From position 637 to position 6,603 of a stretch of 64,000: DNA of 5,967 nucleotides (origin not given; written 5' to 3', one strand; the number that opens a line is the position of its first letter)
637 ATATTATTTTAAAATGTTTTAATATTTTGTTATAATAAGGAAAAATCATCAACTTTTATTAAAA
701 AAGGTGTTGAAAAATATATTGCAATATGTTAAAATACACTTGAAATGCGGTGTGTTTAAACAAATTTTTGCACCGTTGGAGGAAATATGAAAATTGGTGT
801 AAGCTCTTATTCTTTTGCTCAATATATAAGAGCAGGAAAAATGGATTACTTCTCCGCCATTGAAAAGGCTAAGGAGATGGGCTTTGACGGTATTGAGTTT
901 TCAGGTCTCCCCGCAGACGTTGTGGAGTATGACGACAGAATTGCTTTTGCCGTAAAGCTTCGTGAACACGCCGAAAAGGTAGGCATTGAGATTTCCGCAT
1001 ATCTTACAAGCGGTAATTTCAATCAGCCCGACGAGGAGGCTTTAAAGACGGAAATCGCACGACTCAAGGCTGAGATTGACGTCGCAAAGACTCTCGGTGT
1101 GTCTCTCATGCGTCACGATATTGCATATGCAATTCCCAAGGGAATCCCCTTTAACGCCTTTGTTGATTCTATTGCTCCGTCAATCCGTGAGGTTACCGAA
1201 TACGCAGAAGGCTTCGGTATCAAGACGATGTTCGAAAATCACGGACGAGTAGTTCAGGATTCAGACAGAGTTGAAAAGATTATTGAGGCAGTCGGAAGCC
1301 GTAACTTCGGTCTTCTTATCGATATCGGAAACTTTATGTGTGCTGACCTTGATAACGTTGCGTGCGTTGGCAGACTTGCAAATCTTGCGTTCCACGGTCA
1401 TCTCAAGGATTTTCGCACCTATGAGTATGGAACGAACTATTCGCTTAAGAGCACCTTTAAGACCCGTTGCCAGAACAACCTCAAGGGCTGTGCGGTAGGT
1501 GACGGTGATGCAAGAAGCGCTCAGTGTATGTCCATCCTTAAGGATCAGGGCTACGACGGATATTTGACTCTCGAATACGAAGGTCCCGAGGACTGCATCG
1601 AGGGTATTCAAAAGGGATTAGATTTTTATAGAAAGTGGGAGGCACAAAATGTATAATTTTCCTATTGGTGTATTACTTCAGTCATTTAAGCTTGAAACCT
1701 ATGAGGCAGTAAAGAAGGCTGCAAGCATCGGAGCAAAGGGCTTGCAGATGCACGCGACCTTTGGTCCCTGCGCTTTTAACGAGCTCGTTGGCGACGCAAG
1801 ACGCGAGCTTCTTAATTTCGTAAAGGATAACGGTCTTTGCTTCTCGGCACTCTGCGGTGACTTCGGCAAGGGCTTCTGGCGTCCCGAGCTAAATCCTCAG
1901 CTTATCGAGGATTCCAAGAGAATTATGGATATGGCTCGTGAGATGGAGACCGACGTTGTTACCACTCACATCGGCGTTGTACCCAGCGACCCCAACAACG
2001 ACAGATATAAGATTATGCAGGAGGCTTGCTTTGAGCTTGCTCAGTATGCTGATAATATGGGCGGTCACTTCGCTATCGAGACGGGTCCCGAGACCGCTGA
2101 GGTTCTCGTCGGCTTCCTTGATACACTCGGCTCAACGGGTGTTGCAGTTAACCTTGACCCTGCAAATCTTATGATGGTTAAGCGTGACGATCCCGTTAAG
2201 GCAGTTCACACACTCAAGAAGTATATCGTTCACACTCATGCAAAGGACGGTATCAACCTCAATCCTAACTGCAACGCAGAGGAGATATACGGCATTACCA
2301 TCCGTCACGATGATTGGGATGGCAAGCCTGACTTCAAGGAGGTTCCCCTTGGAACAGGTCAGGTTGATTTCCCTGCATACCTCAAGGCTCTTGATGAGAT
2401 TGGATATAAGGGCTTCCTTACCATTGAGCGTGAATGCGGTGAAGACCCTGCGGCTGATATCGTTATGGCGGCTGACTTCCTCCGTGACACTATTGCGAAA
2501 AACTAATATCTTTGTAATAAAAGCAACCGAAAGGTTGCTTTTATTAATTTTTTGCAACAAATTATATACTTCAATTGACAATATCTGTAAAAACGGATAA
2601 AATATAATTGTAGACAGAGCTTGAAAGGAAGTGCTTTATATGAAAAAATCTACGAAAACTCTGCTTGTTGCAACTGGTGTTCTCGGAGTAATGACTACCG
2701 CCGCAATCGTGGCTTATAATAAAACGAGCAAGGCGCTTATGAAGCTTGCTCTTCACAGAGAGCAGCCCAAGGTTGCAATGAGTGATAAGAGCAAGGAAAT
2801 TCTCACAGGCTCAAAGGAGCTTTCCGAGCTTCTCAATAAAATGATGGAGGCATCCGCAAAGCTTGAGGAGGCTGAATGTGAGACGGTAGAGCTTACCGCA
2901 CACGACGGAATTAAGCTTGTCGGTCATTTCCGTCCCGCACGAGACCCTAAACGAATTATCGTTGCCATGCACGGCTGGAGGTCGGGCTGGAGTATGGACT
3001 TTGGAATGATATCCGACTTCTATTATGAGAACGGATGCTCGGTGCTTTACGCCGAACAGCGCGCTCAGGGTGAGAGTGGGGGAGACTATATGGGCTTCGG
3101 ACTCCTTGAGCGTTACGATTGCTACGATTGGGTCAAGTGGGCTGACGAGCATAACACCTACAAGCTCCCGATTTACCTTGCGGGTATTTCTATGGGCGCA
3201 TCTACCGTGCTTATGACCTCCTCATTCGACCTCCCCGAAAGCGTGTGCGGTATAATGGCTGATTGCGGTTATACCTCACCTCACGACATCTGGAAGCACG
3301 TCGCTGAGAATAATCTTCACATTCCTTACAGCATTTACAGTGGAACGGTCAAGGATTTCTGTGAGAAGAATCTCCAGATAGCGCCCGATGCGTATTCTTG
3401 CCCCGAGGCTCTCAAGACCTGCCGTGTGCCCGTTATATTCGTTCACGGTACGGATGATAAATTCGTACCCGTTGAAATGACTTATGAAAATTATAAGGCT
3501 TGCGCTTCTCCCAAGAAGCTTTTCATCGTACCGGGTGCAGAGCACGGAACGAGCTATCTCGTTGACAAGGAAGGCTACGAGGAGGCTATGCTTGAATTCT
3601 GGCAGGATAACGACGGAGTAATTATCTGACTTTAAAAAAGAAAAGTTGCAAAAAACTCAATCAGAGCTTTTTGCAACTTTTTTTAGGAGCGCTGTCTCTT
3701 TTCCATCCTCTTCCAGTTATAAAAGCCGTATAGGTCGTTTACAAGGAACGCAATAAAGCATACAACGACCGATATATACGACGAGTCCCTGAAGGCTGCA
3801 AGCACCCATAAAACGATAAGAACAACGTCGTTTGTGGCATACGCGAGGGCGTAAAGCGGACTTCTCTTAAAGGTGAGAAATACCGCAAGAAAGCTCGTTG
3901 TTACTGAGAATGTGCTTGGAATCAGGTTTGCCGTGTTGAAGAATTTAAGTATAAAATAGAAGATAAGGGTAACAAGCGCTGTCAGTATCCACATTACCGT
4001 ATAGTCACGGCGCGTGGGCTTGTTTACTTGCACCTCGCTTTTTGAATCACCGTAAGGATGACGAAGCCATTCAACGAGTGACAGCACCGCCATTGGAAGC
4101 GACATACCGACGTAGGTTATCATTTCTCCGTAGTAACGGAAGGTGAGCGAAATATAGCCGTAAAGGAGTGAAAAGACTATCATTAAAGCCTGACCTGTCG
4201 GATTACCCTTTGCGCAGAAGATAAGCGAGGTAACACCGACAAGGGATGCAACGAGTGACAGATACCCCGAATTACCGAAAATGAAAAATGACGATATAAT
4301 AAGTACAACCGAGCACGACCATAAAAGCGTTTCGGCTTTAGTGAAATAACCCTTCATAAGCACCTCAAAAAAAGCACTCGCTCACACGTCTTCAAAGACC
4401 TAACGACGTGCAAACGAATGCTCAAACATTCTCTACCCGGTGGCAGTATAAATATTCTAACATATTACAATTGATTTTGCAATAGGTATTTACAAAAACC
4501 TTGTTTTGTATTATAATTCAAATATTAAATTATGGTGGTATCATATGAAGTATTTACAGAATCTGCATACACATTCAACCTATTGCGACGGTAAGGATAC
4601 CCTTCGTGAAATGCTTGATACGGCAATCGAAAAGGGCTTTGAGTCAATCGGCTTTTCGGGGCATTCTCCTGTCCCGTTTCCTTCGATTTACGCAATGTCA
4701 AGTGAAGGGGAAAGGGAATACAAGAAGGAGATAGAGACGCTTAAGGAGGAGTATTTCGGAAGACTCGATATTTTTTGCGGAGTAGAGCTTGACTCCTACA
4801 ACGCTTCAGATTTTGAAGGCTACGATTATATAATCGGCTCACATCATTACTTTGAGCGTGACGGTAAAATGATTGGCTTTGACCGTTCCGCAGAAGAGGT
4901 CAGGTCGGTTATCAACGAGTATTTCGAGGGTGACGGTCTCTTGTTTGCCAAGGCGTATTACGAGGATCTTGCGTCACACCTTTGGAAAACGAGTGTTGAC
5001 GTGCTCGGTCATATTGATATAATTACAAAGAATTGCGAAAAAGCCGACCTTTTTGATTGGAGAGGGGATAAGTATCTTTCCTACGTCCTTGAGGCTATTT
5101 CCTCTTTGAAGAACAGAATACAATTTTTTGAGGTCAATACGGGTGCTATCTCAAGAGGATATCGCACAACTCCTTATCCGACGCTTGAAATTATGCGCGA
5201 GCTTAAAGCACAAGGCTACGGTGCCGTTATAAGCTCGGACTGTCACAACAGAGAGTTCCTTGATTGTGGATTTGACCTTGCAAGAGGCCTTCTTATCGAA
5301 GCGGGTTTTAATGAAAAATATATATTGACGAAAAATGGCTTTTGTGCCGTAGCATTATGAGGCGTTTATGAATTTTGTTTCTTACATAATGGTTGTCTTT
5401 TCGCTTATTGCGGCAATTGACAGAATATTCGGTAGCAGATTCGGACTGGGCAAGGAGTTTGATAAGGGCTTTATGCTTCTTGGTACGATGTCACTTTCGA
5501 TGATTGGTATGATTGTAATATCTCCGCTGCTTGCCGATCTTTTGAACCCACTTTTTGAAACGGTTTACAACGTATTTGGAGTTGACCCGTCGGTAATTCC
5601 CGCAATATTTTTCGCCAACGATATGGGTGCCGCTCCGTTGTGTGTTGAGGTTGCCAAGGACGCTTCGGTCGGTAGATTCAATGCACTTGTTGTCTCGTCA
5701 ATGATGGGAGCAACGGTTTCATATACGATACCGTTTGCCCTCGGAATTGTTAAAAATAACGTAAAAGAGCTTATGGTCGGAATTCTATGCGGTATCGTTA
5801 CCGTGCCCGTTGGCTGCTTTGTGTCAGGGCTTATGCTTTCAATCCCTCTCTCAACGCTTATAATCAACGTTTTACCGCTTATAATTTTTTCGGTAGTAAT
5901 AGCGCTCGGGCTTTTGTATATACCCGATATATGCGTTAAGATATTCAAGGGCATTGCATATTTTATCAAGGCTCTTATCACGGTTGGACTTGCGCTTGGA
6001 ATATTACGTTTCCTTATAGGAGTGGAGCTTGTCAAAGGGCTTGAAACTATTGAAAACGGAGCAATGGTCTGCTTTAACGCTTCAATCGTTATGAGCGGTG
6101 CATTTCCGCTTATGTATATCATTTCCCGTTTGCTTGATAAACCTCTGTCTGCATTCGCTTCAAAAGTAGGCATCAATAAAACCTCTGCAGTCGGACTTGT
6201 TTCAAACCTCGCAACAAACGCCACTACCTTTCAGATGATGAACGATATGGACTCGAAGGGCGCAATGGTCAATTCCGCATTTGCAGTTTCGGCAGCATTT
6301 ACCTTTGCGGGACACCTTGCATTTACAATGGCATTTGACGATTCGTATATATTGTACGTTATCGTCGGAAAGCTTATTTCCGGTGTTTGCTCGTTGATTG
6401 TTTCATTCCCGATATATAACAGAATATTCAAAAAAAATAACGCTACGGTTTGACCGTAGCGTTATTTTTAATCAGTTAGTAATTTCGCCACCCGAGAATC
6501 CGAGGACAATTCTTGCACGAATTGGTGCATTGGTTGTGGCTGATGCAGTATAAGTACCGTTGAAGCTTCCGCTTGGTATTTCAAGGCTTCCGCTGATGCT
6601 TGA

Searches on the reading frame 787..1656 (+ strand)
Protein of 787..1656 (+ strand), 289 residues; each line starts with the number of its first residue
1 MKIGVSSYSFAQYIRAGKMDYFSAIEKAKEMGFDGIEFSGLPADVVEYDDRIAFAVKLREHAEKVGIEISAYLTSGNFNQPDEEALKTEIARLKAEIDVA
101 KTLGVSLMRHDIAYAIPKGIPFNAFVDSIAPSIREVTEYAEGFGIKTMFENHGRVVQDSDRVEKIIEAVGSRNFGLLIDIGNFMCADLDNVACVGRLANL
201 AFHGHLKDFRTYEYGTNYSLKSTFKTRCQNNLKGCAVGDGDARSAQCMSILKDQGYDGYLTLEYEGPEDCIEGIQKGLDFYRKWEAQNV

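Call 53: search_protein_families(library=pfam, proteins=[window:787-1656:+], max_evalue=0.00001)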
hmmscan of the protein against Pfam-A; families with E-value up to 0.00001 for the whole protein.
window:787-1656:+ (289 aa): 1 family
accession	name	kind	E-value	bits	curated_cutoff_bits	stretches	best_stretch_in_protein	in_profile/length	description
PF01261.30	AP_endonuc_2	-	4.6e-34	118.7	31.1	1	25-283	1-248/249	Xylose isomerase-like TIM barrel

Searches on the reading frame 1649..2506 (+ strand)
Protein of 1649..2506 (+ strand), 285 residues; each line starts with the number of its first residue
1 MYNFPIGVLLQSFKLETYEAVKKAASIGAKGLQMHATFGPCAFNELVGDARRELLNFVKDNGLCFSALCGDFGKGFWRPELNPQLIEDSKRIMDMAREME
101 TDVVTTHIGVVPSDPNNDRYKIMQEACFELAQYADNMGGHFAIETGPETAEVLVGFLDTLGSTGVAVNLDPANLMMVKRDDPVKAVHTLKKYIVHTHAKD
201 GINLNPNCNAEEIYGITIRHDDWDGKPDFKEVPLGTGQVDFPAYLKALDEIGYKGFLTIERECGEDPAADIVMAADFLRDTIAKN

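Call 53: search_protein_families(library=pfam, proteins=[window:1649-2506:+], max_evalue=0.00001)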
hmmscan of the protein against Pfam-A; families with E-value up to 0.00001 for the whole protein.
window:1649-2506:+ (285 aa): 1 family
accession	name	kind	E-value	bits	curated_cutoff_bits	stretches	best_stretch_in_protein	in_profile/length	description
PF01261.30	AP_endonuc_2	-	5.9e-32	111.8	31.1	1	21-280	1-248/249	Xylose isomerase-like TIM barrel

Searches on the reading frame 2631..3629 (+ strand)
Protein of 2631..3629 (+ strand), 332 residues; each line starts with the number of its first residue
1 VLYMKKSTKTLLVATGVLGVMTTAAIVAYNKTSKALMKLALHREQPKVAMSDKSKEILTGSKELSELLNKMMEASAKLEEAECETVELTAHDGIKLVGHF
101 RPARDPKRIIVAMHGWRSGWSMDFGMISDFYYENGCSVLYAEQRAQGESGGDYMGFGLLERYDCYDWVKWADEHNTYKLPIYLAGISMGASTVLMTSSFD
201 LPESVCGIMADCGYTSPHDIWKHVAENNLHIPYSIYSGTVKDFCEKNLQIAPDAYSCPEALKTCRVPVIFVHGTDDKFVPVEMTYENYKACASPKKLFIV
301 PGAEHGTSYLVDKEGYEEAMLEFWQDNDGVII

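Call 53: search_protein_families(library=pfam, proteins=[window:2631-3629:+], max_evalue=0.00001)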
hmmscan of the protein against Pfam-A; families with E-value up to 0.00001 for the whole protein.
window:2631-3629:+ (332 aa): 3 families
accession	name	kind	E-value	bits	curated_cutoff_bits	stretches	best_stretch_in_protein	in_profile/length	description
PF12146.15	Hydrolase_4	-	2e-10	40.8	27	0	257-307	183-234/239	Serine aminopeptidase, S33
PF02129.25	Peptidase_S15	-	1.1e-08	35.6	23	0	108-219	46-134/262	X-Pro dipeptidyl-peptidase (S15 family)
PF00561.26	Abhydrolase_1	-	2.8e-07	30.9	25.8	0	111-245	4-133/245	alpha/beta hydrolase fold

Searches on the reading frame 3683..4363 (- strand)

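Call 53: search_protein_families(library=pfam, proteins=[window:3683-4363:-], max_evalue=0.00001)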
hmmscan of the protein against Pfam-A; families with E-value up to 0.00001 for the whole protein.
window:3683-4363:- (226 aa): 1 family
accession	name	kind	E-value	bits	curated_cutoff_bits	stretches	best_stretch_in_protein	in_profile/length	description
PF04973.17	NMN_transporter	-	8.5e-34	117.5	27.3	1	34-219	2-175/175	Nicotinamide mononucleotide transporter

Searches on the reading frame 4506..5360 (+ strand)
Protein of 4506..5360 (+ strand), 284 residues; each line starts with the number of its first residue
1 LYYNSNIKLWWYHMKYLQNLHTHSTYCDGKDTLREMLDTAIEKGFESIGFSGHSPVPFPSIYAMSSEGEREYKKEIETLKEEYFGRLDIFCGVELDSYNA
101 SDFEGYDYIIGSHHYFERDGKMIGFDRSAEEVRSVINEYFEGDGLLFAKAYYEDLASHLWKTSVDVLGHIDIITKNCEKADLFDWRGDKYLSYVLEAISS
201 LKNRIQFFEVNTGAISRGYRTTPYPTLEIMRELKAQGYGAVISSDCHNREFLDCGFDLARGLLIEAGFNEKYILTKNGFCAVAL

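Call 53: search_protein_families(library=pfam, proteins=[window:4506-5360:+], max_evalue=0.00001)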
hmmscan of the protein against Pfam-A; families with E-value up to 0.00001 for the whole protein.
window:4506-5360:+ (284 aa): 1 family
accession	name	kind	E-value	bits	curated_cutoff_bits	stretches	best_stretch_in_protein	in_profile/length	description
PF02811.25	PHP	-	5.3e-17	63.1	26.4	1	20-212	2-163/164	PHP domain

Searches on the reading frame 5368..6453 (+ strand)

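Call 53: search_protein_families(library=pfam, proteins=[window:5368-6453:+], max_evalue=0.00001)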
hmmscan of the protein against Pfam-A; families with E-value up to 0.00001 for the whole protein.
window:5368-6453:+ (361 aa): 1 family
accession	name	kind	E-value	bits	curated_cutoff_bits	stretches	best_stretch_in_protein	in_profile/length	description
PF04346.18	EutH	-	6.2e-106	355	25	1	3-346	4-348/351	Ethanolamine utilisation protein, EutH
